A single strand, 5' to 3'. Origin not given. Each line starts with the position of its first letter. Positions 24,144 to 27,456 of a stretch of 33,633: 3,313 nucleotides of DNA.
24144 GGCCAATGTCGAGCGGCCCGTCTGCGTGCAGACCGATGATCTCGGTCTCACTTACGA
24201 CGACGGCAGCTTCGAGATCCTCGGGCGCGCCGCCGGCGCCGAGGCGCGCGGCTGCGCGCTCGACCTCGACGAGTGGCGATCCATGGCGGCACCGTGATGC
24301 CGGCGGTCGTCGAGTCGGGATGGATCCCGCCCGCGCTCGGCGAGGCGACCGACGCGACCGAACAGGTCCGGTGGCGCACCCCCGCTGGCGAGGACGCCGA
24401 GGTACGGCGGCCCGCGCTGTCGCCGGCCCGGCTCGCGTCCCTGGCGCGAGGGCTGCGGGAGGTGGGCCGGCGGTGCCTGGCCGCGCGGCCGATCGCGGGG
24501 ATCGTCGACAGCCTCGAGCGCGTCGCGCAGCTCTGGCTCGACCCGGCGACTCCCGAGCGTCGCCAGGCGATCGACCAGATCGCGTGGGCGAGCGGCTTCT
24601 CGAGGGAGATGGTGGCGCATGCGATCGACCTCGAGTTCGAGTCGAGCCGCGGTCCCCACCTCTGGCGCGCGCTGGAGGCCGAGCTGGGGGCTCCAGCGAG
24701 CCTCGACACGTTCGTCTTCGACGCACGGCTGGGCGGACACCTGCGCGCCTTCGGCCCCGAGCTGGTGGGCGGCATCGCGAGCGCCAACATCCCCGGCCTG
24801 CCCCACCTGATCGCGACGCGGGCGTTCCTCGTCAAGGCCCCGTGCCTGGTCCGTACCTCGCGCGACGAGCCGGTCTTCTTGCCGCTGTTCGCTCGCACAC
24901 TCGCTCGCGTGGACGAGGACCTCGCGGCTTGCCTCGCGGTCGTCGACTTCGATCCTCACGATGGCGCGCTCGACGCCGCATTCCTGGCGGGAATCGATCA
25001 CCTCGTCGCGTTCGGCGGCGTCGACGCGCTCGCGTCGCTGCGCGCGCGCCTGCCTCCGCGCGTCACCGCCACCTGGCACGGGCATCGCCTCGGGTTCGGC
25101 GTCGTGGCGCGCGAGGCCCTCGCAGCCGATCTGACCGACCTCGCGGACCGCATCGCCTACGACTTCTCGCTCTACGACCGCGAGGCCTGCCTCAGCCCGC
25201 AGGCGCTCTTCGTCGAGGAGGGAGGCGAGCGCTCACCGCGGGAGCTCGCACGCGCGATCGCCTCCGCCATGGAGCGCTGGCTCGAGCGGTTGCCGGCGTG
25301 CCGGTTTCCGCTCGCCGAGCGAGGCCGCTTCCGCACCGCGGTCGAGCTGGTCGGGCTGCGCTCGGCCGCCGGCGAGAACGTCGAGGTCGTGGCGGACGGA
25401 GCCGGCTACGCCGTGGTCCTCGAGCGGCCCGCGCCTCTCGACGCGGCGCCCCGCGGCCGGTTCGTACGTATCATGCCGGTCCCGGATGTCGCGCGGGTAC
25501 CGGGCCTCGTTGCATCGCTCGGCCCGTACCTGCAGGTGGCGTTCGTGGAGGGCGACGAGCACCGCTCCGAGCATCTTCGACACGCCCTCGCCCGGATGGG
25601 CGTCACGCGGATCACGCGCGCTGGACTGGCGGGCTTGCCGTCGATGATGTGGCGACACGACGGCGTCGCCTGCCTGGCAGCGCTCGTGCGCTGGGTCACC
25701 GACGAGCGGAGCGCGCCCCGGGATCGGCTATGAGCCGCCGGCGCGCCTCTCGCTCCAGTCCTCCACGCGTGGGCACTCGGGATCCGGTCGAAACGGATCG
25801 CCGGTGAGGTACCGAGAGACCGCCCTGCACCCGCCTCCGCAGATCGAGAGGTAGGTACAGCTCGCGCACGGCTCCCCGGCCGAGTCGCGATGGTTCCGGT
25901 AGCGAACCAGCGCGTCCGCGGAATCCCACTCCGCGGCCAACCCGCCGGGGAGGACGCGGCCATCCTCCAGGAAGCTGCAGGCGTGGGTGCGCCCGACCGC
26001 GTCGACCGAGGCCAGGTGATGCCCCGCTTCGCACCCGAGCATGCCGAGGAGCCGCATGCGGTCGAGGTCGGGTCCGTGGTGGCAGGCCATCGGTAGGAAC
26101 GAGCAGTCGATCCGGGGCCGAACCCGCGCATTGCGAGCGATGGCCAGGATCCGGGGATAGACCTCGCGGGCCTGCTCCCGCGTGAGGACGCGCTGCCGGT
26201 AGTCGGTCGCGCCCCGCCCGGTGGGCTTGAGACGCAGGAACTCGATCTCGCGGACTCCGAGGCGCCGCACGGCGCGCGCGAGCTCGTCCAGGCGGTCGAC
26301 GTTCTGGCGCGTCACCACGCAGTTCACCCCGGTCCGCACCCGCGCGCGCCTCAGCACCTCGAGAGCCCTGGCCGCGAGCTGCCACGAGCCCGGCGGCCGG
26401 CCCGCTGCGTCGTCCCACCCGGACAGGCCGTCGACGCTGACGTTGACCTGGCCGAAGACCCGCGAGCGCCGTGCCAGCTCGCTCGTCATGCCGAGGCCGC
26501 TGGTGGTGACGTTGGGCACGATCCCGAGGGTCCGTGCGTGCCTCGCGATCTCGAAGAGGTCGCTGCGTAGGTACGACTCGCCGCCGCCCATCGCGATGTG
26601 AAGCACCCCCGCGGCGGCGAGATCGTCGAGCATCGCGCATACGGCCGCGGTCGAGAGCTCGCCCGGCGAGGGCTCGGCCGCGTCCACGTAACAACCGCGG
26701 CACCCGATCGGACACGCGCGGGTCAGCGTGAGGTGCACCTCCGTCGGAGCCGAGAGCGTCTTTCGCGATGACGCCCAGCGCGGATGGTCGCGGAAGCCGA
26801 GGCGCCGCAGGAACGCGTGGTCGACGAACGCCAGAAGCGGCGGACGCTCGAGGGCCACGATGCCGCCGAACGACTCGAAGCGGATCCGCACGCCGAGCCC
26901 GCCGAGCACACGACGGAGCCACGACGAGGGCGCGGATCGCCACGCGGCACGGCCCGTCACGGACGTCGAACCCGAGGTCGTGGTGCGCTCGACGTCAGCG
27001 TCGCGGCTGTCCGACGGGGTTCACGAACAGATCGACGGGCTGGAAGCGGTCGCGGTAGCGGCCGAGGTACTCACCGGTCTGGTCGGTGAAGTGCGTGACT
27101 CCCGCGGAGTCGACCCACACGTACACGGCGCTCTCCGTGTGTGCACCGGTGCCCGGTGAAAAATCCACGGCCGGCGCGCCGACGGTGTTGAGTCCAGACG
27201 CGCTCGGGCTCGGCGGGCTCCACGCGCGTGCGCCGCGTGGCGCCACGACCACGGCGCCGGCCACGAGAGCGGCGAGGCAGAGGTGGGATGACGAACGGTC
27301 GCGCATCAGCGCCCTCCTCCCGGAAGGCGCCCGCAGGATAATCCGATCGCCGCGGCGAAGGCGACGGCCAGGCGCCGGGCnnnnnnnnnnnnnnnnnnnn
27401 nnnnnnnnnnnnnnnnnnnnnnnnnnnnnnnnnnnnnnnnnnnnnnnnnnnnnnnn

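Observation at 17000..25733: Seven-gene overlapping operon with no known pathway: B12-type rSAM, homocitrate-synthase-like, aconitase-like large and small subunits, atypical flavoprotein, LuxE and LuxC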

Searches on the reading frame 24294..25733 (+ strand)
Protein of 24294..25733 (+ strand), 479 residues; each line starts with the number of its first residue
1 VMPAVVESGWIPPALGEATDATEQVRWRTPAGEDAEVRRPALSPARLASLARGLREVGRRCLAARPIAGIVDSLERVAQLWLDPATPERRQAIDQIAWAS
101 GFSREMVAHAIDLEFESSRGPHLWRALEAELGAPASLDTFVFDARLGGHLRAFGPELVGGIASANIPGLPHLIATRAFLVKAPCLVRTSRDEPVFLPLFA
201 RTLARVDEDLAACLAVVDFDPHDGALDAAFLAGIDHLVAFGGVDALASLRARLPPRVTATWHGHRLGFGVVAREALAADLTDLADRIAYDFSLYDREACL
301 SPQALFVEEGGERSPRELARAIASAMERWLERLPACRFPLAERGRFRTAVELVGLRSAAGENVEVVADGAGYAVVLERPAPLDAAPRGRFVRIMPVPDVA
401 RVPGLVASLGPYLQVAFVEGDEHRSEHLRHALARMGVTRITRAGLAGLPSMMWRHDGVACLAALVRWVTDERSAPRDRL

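Call 5: search_protein_families(library=pfam, proteins=[window:24294-25733:+], max_evalue=0.01)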
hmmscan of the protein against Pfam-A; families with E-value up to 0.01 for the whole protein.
window:24294-25733:+ (479 aa): 1 family
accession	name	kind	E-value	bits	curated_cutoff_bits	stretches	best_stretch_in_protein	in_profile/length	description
PF05893.19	LuxC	-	4.5e-69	233.7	21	1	64-467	3-401/401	Acyl-CoA reductase (LuxC)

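Call 10: search_protein_families(library=ncbifam, proteins=[window:24294-25733:+], max_evalue=0.00001)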
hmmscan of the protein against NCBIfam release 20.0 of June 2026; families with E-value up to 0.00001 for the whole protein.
window:24294-25733:+ (479 aa): 1 family
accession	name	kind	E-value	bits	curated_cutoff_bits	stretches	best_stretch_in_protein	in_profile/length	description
NF052251.1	LCFA_red_LuxC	equivalog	1.3e-18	66.8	750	1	67-473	55-450/478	long-chain-fatty-acyl-CoA reductase LuxC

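Call 41: search_solved_structures(query=window:24294-25733:+, max_evalue=0.01, show_alignments=1)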
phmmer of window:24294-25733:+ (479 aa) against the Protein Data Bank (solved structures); distinct sequences matched with E-value up to 0.01: 1.
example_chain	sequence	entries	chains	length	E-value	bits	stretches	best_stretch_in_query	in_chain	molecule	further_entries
7xc6_A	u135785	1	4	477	1.7e-12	50.1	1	69-473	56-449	Long-chain acyl-protein thioester reductase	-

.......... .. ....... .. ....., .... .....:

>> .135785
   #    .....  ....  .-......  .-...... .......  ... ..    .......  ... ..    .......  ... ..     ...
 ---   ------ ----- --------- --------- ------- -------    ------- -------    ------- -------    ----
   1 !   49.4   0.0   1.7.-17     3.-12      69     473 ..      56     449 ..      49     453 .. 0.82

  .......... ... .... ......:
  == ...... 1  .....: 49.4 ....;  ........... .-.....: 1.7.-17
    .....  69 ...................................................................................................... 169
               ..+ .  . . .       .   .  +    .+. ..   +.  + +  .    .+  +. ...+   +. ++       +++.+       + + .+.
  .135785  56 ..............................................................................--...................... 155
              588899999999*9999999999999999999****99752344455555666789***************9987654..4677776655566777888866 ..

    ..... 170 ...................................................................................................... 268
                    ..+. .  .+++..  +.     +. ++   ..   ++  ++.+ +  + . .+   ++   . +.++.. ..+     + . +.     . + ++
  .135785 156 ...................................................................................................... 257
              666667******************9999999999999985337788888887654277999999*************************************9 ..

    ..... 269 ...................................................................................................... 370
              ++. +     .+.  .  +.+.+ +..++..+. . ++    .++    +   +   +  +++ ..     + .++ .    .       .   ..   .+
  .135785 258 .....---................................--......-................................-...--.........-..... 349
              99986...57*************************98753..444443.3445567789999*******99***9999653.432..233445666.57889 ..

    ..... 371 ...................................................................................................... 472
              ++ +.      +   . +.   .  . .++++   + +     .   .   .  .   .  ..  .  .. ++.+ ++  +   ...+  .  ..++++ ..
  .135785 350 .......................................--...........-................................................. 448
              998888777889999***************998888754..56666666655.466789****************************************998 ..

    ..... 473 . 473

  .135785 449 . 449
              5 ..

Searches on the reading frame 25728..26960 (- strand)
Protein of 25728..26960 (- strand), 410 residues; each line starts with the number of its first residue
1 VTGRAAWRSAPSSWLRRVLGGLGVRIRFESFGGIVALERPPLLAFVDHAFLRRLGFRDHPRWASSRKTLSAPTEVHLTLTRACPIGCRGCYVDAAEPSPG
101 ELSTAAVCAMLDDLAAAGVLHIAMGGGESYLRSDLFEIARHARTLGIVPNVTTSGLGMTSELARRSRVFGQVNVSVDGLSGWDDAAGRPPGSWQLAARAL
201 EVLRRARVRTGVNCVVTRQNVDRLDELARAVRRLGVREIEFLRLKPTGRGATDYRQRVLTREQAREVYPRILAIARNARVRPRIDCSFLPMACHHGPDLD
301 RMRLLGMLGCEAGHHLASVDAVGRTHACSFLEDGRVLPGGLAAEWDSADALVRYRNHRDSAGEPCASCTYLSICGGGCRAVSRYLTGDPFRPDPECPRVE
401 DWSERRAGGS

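Call 9: search_protein_families(library=pfam, proteins=[window:25728-26960:-], max_evalue=0.001)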
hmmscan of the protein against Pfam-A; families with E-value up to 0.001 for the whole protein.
window:25728-26960:- (410 aa): 1 family
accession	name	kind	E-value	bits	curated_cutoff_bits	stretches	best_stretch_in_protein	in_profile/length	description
PF04055.27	Radical_SAM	-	1.7e-13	51.5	29.5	1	78-229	2-164/166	Radical SAM superfamily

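Call 10: search_protein_families(library=ncbifam, proteins=[window:25728-26960:-], max_evalue=0.00001)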
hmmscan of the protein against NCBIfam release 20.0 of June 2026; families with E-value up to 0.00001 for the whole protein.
window:25728-26960:- (410 aa): 37 families (the best 25 are shown)
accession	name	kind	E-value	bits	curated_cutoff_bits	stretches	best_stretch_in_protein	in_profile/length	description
TIGR03962.1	mycofact_rSAM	equivalog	3.9e-47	161.1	265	1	66-398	5-333/339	mycofactocin radical SAM maturase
TIGR04051.1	rSAM_NirJ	equivalog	4.9e-37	127.7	515.45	2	77-267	6-198/354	heme d1 biosynthesis radical SAM protein NirJ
TIGR04347.1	pseudo_SAM_Halo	equivalog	9.2e-37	127.2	525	2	76-278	41-245/390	TIGR04347 family pseudo-SAM/SPASM protein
NF045574.1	sacti_mat_StsB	exception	1.1e-34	120.1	625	1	73-254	96-279/466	StsB family radical SAM/SPASM domain sactipeptide maturase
TIGR04055.1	rSAM_NirJ2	equivalog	3.4e-33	115.6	500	1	79-394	6-320/326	putative heme d1 biosynthesis radical SAM protein NirJ2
TIGR04545.1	rSAM_ahbD_hemeb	equivalog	6.5e-33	114.6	500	1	78-396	5-335/339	heme b synthase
TIGR04303.1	GeoRSP_rSAM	equivalog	2.4e-32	112.8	400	1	69-396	1-324/325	GeoRSP system radical SAM/SPASM protein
TIGR04053.2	TIGR04053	equivalog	1.9e-31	109.7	395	1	71-278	6-217/366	TIGR04053 family radical SAM/SPASM domain-containing protein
TIGR04546.1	rSAM_ahbC_deAc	equivalog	5.2e-29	101.2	650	1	77-397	43-384/390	12,18-didecarboxysiroheme deacetylase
TIGR04054.1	rSAM_NirJ1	equivalog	7.7e-28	97.2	650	1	75-273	38-238/387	putative heme d1 biosynthesis radical SAM protein NirJ1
TIGR02109.1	PQQ_syn_pqqE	equivalog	4.4e-27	94.9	381.35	1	68-398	2-332/358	pyrroloquinoline quinone biosynthesis protein PqqE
TIGR04103.1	rSAM_nif11_3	equivalog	6.3e-27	94.2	725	1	78-332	10-269/412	nif11-class peptide radical SAM maturase 3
TIGR03913.1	rad_SAM_trio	equivalog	6.1e-21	74.3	591.75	1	72-390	18-347/477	GDL motif peptide-associated radical SAM/SPASM maturase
TIGR04250.1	SCM_rSAM_ScmE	equivalog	1.5e-20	73.4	400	1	72-230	2-164/358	SynChlorMet cassette radical SAM/SPASM protein ScmE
TIGR04133.1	rSAM_w_lipo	hypoth_equivalog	1.2e-19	70.5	425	1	76-377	27-330/350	TIGR04133 family radical SAM/SPASM protein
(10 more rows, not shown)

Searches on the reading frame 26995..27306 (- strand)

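Call 9: search_protein_families(library=pfam, proteins=[window:26995-27306:-], max_evalue=0.001)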
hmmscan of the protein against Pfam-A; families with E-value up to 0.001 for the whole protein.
window:26995-27306:- (103 aa): 1 family
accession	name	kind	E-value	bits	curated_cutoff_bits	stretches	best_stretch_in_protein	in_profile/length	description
PF13511.11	DUF4124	-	2.8e-06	27.9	22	1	56-77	9-30/56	Domain of unknown function (DUF4124)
